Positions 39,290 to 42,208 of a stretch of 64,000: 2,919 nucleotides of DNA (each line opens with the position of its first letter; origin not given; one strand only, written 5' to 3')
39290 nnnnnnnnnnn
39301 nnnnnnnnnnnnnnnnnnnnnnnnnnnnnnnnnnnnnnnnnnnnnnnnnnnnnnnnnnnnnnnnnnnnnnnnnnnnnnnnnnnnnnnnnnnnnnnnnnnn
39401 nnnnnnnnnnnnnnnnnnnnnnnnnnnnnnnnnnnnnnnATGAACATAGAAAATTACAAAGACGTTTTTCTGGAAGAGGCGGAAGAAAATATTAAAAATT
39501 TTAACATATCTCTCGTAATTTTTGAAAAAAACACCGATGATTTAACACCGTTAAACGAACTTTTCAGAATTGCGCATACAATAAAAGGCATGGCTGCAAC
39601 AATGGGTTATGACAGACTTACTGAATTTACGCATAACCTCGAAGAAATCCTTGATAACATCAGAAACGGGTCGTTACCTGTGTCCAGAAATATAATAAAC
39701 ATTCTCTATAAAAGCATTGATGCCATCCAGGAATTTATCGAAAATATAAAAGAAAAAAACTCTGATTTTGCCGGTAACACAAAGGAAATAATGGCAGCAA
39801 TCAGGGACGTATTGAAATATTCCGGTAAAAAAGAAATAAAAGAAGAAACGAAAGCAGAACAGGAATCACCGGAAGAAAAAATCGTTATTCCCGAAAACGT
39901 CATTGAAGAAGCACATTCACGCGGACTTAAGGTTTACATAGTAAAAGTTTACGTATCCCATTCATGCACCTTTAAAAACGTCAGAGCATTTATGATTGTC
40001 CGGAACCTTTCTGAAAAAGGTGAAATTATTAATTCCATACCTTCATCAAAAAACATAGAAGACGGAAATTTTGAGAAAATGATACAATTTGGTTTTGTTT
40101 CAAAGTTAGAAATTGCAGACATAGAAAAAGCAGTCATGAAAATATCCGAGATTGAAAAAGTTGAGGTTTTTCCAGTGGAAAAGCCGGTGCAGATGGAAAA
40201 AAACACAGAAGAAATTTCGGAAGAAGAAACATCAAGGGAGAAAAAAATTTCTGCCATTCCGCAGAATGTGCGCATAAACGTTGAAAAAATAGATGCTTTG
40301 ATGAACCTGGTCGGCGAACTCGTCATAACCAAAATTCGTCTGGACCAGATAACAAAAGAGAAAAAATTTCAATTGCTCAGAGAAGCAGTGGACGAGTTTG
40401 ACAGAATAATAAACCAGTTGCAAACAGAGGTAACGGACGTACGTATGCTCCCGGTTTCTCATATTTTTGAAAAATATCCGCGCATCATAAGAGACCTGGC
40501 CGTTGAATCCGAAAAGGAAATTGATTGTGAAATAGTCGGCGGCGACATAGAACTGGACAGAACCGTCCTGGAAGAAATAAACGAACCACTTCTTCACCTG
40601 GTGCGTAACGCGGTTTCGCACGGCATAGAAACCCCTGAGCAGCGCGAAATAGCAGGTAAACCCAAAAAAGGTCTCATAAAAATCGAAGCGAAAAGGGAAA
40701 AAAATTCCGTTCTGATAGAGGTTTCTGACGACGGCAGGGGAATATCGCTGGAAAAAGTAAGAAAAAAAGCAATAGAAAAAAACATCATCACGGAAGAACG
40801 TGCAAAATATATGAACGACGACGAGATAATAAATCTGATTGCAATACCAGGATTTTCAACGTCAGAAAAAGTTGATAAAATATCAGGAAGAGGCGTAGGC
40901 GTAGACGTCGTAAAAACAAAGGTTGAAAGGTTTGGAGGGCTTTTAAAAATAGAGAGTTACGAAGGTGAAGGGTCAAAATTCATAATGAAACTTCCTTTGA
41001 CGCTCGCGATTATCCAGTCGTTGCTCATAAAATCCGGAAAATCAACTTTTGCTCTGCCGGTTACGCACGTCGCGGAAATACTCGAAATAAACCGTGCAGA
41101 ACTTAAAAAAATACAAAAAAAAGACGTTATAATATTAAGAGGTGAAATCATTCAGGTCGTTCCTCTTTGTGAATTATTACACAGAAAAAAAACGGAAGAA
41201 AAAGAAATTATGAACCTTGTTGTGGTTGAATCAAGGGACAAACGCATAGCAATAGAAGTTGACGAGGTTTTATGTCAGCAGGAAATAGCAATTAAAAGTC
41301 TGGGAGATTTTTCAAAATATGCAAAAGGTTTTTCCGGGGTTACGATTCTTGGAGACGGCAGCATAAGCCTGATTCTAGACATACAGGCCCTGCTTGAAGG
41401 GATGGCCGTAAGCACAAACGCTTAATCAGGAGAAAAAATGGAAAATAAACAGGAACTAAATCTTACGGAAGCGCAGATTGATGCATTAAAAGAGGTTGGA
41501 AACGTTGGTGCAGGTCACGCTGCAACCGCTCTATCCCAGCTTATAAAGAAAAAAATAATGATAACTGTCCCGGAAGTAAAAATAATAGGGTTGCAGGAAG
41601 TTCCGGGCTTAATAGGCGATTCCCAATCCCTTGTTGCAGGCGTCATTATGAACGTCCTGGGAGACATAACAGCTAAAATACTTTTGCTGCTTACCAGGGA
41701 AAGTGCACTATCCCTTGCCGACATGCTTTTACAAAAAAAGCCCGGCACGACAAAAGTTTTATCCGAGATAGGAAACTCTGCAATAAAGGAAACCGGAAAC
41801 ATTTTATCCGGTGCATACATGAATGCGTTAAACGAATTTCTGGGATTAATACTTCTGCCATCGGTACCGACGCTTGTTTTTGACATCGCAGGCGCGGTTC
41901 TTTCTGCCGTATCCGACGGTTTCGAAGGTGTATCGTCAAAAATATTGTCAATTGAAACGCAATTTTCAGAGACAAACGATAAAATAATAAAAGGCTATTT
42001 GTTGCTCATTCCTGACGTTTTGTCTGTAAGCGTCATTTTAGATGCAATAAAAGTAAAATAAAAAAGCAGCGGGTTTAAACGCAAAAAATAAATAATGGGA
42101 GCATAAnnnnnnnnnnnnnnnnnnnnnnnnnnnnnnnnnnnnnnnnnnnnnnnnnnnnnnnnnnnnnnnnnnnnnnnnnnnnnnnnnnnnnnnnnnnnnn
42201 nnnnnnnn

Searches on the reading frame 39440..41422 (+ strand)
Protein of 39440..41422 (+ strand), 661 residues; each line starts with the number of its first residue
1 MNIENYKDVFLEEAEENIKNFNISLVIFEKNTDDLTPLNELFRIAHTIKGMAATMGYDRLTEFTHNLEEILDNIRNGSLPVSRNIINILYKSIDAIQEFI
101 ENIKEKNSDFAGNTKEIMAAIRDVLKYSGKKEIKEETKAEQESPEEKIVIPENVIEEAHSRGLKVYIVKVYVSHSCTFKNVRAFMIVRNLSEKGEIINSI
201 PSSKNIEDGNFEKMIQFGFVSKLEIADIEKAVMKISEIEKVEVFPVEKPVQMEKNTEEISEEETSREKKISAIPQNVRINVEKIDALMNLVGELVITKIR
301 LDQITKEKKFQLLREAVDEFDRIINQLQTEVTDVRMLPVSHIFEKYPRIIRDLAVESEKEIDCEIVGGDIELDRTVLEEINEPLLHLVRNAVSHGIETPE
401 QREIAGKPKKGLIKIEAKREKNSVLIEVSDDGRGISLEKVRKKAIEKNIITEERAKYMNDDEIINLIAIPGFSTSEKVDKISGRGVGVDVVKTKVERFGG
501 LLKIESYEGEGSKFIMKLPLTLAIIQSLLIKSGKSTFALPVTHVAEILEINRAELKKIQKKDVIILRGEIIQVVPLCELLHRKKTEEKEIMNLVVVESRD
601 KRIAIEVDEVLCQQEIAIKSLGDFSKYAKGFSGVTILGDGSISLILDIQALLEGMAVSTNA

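Call 8: search_protein_families(library=pfam, proteins=[window:39440-41422:+], max_evalue=0.0001)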
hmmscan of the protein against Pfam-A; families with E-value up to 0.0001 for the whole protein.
window:39440-41422:+ (661 aa): 5 families
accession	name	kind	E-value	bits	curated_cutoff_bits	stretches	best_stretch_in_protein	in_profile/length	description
PF01584.24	CheW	-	6.4e-27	94.3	23.5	1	527-653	2-135/138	CheW-like domain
PF07194.16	P2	-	2.9e-22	79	23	1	165-244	1-80/81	P2 response regulator binding domain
PF01627.28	Hpt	-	7.6e-17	61.8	24.6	1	7-98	3-83/84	Hpt domain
PF02518.31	HATPase_c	-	4.8e-16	59.6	26.4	1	383-521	5-110/111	Histidine kinase-, DNA gyrase B-, and HSP90-like ATPase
PF02895.20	H-kinase_dim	-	1.6e-15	57.8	23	1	275-332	2-66/68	Signal transducing histidine kinase, homodimeric domain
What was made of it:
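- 39440..41425 (+): CheA histidine kinase. Pfam Hpt, P2, H-kinase_dim, HATPase_c and CheW (call 8).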

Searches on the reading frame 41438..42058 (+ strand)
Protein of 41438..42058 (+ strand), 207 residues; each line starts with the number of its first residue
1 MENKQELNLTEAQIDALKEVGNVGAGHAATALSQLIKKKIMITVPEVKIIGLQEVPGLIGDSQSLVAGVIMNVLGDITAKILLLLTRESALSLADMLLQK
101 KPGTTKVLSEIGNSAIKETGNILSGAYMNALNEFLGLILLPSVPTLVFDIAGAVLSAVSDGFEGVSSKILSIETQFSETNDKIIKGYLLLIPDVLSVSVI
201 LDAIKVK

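Call 8: search_protein_families(library=pfam, proteins=[window:41438-42058:+], max_evalue=0.0001)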
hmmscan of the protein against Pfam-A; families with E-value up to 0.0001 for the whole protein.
window:41438-42058:+ (207 aa): 2 families
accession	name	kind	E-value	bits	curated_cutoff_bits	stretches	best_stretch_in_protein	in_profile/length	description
PF04509.17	CheC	-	7.6e-23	80.6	22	2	14-49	3-38/38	CheC-like family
PF13690.11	CheX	-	3.8e-08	33.7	27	0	69-143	3-69/94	Chemotaxis phosphatase CheX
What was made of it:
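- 41438..42061 (+): CheC-type phosphatase (second copy). Pfam CheC (call 8).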
